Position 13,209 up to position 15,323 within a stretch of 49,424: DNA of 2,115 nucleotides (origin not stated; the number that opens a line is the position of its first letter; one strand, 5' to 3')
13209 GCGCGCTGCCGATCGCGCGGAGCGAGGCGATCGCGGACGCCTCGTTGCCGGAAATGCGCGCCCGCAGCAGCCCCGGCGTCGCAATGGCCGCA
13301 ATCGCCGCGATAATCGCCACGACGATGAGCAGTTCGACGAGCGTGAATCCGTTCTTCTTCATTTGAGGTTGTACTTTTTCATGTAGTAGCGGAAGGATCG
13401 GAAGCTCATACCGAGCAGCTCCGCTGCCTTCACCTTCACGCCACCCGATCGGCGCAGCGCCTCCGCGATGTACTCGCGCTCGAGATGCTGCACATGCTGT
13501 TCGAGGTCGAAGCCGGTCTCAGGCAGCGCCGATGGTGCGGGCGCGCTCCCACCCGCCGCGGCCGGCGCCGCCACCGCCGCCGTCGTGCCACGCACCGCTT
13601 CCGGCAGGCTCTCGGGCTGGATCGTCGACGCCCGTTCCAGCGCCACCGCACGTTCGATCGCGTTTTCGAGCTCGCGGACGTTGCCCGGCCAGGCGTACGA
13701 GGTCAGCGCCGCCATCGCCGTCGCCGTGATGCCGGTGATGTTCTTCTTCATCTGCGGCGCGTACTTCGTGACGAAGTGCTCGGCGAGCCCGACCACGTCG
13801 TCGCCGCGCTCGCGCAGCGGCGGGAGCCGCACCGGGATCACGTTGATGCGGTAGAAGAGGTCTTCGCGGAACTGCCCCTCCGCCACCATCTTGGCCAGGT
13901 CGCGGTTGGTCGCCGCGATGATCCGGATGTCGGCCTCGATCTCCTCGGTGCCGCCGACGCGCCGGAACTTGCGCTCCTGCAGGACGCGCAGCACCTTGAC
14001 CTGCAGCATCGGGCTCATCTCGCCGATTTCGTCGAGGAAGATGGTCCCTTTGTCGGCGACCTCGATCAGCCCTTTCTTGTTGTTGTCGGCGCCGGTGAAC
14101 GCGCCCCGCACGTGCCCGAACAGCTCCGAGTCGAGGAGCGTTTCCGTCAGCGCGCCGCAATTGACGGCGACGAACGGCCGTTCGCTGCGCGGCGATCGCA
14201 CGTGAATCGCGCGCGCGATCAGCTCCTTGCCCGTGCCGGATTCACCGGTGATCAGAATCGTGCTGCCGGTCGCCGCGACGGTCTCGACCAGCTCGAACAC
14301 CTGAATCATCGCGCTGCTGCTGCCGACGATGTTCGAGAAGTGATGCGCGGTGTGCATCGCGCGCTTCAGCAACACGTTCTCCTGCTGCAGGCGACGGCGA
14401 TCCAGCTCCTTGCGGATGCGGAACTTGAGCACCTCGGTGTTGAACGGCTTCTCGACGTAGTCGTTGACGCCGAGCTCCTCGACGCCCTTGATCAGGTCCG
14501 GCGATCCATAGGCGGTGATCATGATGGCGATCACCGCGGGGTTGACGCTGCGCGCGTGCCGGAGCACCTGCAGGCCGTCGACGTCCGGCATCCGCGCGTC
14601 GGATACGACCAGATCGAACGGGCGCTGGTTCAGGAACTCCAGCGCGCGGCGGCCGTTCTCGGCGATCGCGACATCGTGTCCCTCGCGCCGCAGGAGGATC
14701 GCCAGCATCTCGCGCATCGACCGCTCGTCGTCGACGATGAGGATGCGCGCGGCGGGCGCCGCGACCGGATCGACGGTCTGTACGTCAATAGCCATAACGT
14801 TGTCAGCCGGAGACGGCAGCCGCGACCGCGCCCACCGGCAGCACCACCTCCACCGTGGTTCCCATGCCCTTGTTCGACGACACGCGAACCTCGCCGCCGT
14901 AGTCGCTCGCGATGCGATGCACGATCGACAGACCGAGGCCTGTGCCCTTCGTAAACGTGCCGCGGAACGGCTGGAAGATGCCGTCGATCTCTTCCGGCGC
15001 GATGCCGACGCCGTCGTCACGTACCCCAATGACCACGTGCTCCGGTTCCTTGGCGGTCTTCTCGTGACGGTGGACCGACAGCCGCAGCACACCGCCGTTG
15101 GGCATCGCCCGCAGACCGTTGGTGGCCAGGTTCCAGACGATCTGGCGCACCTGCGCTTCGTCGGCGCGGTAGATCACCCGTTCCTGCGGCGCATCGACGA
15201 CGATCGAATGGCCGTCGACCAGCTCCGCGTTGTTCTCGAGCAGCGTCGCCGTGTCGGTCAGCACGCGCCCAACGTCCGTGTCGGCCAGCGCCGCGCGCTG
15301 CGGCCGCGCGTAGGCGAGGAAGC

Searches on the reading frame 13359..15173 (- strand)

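Call 76: search_protein_families(library=pfam, proteins=[window:13359-15173:-], max_evalue=0.0001)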
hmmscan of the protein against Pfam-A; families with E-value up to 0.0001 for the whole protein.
window:13359-15173:- (604 aa): 8 families
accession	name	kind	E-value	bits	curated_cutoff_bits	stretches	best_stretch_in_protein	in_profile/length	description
PF00158.32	Sigma54_activat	-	2.1e-72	242.7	20.2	1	282-448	1-167/168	Sigma-54 interaction domain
PF00072.30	Response_reg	-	2e-26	92.8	30.2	1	144-253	1-110/111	Response regulator receiver domain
PF25601.1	AAA_lid_14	-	2.1e-26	92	27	1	454-533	1-80/87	AAA+ ATPase lid domain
PF14532.12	Sigma54_activ_2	-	2.9e-19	70.1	25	1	283-453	1-138/138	Sigma-54 interaction domain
PF02954.25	HTH_8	-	1.8e-12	47.2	22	1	564-601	5-42/42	Bacterial regulatory protein, Fis family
PF07728.20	AAA_5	-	2e-08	34.8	22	1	306-424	2-123/139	AAA domain (dynein-related subfamily)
PF00004.35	AAA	-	6.2e-07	30.4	21.2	1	306-428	1-112/131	ATPase family associated with various cellular activities (AAA)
PF01078.27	Mg_chelatase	-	1.1e-06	28.6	20.3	0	361-424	93-158/207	Magnesium chelatase, subunit ChlI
